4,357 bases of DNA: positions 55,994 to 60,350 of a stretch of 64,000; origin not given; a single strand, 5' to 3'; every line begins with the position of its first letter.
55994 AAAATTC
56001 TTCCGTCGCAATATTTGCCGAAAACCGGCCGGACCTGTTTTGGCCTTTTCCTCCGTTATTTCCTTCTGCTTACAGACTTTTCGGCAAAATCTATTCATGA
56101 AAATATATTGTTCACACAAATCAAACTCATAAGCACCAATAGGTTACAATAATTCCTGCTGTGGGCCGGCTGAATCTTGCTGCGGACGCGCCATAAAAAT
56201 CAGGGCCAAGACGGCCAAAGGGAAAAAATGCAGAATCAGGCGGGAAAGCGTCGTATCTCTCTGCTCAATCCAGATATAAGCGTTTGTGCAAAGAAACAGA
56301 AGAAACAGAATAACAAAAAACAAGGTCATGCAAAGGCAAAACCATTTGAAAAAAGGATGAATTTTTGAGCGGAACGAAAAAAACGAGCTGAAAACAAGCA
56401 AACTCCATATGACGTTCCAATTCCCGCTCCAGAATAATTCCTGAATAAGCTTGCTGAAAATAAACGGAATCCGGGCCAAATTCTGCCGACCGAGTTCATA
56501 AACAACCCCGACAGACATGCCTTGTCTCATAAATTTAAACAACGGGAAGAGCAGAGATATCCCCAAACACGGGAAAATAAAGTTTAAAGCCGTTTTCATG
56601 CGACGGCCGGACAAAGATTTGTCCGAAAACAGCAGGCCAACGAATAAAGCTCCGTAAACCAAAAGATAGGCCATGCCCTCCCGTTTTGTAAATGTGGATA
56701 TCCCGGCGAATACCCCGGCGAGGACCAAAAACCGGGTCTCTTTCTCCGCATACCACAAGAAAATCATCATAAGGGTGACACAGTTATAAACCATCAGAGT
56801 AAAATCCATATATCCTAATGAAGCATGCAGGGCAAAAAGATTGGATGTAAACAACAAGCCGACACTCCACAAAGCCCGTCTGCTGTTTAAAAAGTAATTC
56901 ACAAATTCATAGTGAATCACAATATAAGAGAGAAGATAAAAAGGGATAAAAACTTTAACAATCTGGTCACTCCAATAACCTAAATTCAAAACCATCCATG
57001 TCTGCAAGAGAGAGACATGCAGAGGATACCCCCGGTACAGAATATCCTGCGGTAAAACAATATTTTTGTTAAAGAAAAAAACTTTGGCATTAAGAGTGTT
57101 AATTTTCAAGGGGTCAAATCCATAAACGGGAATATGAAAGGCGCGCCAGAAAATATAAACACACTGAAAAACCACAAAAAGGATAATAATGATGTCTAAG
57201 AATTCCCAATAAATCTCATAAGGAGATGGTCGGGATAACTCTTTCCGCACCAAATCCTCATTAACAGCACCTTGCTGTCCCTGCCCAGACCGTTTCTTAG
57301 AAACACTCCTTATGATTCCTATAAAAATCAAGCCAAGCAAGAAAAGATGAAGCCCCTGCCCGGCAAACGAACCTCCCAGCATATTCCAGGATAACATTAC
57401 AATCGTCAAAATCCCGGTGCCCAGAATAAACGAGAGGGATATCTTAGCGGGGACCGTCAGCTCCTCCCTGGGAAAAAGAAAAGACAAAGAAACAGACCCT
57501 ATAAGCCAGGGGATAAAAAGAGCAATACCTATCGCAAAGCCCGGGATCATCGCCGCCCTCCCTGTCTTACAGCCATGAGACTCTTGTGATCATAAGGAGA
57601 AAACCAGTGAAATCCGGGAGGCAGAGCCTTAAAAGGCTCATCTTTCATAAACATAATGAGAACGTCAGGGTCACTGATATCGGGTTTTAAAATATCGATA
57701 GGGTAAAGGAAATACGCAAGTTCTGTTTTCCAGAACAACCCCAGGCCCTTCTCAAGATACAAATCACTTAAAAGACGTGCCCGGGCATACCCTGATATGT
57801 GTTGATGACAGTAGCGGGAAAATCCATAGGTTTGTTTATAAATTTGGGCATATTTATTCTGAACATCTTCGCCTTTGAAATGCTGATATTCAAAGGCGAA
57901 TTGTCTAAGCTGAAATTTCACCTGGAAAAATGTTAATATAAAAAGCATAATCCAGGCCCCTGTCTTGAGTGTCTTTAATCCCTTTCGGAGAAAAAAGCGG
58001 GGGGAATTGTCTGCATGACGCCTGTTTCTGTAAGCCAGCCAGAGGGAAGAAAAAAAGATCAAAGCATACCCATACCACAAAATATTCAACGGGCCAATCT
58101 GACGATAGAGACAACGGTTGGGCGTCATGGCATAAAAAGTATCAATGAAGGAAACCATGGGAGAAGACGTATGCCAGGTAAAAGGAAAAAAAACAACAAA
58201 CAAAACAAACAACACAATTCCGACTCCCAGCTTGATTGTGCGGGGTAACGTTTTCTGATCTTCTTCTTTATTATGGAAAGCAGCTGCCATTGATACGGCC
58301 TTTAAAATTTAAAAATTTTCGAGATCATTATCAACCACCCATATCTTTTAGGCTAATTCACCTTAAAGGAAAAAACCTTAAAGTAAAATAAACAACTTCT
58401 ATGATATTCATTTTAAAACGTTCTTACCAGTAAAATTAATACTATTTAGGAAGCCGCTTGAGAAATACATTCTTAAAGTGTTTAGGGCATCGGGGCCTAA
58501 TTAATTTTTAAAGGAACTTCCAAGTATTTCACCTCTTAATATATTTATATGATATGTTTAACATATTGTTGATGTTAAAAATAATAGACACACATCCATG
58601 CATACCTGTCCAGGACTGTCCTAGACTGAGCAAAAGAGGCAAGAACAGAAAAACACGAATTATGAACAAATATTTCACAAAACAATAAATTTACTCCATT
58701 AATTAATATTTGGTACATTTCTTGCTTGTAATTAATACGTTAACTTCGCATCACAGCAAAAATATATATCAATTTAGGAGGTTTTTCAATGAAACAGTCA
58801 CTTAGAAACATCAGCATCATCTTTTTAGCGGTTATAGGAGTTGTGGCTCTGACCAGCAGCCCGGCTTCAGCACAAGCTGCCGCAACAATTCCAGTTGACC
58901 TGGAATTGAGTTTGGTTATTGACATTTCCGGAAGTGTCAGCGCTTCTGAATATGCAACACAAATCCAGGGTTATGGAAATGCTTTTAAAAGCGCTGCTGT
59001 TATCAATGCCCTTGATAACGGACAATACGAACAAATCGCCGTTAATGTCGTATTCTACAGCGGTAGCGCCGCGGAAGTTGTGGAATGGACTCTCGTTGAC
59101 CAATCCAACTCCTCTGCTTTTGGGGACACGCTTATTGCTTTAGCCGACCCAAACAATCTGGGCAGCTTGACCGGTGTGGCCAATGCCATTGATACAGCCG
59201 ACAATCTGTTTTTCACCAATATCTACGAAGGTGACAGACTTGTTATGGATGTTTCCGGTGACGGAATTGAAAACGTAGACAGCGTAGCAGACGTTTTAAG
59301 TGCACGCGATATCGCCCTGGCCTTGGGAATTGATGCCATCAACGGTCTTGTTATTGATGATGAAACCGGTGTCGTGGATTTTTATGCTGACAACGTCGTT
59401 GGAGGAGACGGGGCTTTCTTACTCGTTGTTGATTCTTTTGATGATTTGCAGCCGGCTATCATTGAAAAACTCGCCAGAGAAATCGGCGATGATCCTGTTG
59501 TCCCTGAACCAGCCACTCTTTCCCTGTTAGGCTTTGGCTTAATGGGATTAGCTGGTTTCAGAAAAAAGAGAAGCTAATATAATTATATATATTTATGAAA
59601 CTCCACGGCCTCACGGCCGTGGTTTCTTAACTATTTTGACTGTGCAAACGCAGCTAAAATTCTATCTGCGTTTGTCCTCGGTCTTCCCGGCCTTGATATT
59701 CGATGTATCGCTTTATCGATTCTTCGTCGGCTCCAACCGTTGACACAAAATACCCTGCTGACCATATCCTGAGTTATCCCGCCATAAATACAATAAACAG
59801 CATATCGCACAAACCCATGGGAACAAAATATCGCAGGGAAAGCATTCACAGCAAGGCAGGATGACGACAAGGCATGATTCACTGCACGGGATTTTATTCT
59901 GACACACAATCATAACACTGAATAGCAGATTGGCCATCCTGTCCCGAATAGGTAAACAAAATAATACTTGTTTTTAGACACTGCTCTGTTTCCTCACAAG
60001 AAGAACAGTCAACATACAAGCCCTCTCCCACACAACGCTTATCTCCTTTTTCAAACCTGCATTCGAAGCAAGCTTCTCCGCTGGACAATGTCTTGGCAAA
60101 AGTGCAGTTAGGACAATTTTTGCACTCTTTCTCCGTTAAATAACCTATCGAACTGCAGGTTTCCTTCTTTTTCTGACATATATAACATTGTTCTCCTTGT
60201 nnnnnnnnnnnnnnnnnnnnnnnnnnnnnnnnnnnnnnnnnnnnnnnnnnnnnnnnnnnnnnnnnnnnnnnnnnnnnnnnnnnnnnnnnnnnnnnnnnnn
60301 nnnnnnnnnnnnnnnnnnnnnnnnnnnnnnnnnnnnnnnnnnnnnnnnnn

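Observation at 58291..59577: PEP-CTERM vWA protein preceded by a roughly 500-bp AT-rich non-coding region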

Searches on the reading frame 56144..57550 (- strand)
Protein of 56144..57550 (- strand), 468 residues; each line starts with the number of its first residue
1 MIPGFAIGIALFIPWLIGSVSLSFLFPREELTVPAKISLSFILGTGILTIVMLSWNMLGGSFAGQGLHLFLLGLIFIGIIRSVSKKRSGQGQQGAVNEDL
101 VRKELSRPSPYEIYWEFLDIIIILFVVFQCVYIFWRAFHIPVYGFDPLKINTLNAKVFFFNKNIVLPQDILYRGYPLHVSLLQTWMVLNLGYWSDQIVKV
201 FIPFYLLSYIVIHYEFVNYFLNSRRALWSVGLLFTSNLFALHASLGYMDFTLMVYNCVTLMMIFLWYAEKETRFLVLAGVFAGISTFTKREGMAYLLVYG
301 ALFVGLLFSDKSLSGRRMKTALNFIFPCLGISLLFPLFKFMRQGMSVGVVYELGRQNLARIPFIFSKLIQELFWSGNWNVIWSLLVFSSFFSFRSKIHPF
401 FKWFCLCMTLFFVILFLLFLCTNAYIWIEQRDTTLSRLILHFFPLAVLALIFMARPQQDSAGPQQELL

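Call 4: search_protein_families(library=pfam, proteins=[window:56144-57550:-], max_evalue=0.1)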
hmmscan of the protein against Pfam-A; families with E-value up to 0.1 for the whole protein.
window:56144-57550:- (468 aa): 1 family
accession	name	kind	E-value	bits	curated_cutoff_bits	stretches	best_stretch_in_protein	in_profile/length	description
PF13231.12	PMT_2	-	0.0013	19.5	26.1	1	198-313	22-138/160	Dolichyl-phosphate-mannose-protein mannosyltransferase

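Call 5: search_protein_families(library=ncbifam, proteins=[window:56144-57550:-], max_evalue=0.1)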
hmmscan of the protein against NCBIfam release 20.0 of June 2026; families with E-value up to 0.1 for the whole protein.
window:56144-57550:- (468 aa): 0 families

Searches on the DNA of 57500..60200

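Call 6: search_rna_families(source=window, start=57500, end=60200, threshold=evalue, max_evalue=1)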
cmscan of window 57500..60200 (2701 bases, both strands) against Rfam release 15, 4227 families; matches with E-value up to 1: 1.
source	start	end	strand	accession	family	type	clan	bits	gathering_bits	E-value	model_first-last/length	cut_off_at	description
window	57875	57945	+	RF00592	SNORD78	Gene; snRNA; snoRNA; CD-box;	CL00051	22.5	38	0.79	1-65/65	no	Small nucleolar RNA SNORD78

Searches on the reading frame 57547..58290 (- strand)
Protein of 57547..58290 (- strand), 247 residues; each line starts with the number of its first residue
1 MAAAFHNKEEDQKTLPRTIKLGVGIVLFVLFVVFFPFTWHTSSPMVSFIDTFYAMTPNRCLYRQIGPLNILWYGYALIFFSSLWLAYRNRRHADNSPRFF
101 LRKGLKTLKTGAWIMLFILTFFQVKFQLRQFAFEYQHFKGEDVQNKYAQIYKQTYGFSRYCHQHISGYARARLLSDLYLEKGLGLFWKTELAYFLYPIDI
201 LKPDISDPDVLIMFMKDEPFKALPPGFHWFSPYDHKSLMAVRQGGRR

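Call 4: search_protein_families(library=pfam, proteins=[window:57547-58290:-], max_evalue=0.1)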
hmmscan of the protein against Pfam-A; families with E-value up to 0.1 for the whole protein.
window:57547-58290:- (247 aa): 1 family
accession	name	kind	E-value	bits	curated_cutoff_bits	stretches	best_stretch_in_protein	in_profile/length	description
PF20389.3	DUF6684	-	0.092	13.3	24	0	18-48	18-48/79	Family of unknown function (DUF6684)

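Call 5: search_protein_families(library=ncbifam, proteins=[window:57547-58290:-], max_evalue=0.1)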
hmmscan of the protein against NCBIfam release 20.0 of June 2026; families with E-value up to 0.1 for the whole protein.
window:57547-58290:- (247 aa): 0 families

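Call 13: list_cluster_members(proteins=[P0001, window:57547-58287:-, window:53075-55018:-])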
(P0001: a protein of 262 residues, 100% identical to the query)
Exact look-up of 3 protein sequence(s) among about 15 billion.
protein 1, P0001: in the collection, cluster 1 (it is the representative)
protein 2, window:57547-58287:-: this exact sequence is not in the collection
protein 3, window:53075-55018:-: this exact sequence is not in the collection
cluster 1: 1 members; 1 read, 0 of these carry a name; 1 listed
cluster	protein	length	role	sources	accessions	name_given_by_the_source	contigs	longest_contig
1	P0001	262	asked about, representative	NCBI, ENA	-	-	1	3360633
